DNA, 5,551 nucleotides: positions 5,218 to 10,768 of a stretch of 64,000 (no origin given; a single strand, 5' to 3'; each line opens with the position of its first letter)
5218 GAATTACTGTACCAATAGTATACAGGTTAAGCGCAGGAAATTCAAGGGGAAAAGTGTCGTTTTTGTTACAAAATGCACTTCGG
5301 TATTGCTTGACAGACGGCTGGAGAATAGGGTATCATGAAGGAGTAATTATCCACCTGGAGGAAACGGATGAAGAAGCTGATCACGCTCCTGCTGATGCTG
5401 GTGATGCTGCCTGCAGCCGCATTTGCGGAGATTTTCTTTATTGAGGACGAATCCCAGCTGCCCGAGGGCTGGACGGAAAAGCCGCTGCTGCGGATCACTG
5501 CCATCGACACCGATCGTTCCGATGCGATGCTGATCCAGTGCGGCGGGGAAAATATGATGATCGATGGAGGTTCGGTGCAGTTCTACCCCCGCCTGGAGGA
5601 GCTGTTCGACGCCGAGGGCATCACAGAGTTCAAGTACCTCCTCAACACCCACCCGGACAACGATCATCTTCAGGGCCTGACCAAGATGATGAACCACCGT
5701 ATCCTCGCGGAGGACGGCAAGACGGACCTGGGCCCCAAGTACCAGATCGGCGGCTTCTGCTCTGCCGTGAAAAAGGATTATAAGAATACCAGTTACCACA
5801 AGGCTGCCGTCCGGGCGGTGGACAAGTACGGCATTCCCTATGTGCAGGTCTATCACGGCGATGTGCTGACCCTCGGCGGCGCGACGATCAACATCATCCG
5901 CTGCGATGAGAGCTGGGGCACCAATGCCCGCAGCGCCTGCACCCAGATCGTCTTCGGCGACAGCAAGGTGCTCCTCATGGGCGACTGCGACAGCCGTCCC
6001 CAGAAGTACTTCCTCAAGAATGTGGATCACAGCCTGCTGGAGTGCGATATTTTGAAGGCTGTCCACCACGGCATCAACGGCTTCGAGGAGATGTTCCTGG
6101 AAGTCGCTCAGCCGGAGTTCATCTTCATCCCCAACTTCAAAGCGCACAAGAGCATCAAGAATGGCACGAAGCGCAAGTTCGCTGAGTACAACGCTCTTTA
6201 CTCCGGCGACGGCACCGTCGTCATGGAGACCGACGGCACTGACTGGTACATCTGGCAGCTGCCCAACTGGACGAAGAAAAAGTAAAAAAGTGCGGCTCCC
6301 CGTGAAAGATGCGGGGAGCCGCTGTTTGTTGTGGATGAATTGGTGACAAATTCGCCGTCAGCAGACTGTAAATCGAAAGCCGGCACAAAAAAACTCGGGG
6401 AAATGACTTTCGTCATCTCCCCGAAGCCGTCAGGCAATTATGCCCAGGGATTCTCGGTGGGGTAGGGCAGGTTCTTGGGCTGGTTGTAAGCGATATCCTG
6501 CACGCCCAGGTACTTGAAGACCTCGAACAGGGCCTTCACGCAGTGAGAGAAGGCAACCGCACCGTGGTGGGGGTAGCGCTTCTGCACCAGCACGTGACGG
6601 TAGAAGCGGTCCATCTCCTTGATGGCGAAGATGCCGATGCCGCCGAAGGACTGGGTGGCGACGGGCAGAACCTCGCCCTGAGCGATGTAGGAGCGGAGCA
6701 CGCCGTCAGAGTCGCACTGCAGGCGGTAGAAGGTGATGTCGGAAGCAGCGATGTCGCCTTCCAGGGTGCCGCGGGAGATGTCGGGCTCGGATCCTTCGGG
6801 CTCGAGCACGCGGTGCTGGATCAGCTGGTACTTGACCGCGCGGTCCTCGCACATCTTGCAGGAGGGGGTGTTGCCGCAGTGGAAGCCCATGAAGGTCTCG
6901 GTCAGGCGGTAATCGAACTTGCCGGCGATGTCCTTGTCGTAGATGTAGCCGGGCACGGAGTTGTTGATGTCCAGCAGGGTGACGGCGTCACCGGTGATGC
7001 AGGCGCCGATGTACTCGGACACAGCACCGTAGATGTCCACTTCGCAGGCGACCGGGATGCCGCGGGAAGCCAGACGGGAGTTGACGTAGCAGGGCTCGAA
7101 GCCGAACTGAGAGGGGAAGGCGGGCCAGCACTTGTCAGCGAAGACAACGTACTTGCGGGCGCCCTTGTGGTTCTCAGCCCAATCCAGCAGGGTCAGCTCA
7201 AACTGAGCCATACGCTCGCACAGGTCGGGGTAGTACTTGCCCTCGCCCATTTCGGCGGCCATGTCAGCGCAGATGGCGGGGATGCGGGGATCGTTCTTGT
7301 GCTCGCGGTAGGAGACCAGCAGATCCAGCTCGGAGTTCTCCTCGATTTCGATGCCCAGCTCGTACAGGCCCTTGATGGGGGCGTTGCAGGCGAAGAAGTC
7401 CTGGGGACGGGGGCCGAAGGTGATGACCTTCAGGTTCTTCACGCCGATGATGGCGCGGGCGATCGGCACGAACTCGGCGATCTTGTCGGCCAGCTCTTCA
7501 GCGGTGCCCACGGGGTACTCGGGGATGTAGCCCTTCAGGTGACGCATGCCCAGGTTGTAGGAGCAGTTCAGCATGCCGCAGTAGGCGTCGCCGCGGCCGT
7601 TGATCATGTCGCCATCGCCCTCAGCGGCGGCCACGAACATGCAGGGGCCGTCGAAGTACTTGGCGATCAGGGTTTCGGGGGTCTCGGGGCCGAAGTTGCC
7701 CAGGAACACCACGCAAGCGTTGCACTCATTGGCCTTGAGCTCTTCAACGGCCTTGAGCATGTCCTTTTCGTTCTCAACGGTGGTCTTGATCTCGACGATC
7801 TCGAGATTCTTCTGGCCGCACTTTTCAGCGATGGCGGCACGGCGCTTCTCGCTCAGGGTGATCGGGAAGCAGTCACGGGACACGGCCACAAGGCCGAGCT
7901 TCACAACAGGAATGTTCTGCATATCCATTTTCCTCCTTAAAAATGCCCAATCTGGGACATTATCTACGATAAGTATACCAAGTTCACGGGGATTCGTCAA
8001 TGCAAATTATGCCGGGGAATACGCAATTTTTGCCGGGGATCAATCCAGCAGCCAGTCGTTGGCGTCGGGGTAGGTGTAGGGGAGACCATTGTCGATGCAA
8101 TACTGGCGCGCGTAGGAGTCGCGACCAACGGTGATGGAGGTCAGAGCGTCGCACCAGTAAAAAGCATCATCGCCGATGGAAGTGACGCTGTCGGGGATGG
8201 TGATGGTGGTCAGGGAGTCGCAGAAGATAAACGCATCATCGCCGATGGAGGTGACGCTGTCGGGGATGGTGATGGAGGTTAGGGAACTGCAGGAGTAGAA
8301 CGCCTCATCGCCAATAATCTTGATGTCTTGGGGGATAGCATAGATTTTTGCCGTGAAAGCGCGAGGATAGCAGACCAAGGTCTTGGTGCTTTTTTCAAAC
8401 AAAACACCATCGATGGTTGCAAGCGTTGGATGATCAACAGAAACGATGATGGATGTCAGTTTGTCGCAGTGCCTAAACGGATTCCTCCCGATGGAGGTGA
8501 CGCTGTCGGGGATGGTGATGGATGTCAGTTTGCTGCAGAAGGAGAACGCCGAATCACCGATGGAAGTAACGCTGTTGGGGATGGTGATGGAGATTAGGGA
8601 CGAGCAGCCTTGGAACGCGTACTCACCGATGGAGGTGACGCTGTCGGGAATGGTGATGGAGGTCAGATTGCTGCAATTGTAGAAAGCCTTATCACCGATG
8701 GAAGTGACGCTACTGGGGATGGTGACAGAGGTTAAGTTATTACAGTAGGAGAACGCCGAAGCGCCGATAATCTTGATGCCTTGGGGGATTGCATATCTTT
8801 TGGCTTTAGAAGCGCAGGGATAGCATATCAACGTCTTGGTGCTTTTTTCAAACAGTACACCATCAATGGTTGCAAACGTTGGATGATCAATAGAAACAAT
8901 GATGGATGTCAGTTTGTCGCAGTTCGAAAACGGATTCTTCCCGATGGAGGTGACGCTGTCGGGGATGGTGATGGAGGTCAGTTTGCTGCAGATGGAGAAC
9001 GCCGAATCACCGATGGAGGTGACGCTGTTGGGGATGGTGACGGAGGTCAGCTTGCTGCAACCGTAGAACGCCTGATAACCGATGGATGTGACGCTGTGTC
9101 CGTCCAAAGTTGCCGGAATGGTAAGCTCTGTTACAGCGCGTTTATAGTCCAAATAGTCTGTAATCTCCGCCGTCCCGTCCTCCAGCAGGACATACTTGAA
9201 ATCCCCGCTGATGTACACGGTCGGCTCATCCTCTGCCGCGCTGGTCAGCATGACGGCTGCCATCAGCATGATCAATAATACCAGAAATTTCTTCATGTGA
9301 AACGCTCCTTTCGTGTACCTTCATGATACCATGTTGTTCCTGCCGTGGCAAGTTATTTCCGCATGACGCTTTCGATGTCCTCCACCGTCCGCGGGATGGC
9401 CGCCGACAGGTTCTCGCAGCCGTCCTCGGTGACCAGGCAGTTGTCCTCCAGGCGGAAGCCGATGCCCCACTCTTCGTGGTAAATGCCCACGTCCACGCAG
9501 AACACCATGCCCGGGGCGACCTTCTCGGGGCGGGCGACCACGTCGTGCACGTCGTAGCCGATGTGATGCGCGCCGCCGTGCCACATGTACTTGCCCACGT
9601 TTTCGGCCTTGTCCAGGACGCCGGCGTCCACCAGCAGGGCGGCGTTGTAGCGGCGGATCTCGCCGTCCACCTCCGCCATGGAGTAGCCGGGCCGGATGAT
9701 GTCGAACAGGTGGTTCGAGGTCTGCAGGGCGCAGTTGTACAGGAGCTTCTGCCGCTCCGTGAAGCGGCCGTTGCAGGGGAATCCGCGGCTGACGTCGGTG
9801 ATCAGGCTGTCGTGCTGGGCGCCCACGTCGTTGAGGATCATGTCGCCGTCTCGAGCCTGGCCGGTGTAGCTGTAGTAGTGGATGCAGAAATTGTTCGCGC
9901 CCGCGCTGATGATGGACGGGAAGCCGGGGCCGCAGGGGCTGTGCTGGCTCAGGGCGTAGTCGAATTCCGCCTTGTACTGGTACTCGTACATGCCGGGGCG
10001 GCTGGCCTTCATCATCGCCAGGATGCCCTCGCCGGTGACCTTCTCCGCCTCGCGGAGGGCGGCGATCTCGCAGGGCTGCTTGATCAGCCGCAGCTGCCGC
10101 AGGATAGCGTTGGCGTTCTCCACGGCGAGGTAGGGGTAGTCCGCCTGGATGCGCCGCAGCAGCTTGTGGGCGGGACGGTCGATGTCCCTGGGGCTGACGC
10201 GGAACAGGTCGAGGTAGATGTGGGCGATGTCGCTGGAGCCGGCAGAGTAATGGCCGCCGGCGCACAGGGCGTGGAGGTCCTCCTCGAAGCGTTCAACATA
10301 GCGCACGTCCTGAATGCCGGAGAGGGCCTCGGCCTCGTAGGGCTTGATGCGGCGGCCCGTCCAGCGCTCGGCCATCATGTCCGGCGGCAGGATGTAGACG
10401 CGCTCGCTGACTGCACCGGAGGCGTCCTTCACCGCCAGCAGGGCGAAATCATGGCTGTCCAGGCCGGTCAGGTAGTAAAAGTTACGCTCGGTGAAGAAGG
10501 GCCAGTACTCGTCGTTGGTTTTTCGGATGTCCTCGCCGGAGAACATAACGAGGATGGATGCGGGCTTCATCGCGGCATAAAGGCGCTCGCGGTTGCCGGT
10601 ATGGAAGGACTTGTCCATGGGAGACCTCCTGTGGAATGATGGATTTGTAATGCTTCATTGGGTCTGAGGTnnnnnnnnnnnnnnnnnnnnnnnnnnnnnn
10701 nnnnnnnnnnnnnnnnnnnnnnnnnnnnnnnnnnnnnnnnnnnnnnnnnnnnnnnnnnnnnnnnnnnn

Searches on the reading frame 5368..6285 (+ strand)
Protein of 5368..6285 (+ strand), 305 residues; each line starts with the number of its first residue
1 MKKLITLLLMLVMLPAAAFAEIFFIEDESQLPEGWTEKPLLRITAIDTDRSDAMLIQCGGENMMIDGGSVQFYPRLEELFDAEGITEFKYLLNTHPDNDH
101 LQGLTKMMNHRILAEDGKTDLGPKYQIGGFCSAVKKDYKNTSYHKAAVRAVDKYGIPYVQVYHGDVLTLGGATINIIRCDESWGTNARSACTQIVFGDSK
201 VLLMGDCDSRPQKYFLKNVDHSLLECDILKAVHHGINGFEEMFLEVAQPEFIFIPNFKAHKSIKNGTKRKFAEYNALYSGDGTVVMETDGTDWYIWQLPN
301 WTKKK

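Call 48: search_protein_families(library=pfam, proteins=[window:5368-6285:+], max_evalue=0.00001)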
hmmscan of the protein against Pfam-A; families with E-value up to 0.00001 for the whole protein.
window:5368-6285:+ (305 aa): 1 family
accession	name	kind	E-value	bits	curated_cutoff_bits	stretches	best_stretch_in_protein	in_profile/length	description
PF00753.33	Lactamase_B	-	6.2e-07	30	22.7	1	49-216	4-159/196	Metallo-beta-lactamase superfamily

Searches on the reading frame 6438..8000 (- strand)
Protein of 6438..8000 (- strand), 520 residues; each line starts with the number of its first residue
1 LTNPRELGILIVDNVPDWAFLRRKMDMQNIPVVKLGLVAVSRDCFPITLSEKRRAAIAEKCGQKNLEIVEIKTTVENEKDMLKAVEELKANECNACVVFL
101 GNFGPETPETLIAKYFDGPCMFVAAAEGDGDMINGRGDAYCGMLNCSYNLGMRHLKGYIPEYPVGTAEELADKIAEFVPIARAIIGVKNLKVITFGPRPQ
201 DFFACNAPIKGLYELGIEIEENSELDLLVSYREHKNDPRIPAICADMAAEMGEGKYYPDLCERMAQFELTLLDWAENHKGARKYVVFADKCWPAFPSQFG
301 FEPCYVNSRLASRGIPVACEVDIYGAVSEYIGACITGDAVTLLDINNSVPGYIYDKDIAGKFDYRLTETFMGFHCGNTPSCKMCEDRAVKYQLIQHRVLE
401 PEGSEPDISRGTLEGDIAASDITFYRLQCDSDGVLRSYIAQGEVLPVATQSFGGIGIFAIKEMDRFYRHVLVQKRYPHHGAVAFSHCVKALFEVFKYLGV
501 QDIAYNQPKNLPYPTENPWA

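Call 48: search_protein_families(library=pfam, proteins=[window:6438-8000:-], max_evalue=0.00001)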
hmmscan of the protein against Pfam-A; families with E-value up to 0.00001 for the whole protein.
window:6438-8000:- (520 aa): 1 family
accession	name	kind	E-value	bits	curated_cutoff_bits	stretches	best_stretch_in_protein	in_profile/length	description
PF02952.23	Fucose_iso_C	-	1.2e-25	90.2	29.3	1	373-501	2-138/143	L-fucose isomerase, C-terminal domain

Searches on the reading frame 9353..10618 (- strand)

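Call 48: search_protein_families(library=pfam, proteins=[window:9353-10618:-], max_evalue=0.00001)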
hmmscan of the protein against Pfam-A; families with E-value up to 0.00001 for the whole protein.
window:9353-10618:- (421 aa): 2 families
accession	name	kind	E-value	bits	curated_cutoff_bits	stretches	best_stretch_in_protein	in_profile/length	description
PF00557.29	Peptidase_M24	-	3.8e-42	144.9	23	1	187-398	2-208/208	Metallopeptidase family M24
PF05195.22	AMP_N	-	9.1e-22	77.5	24.6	1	6-120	1-115/121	Aminopeptidase P, N-terminal domain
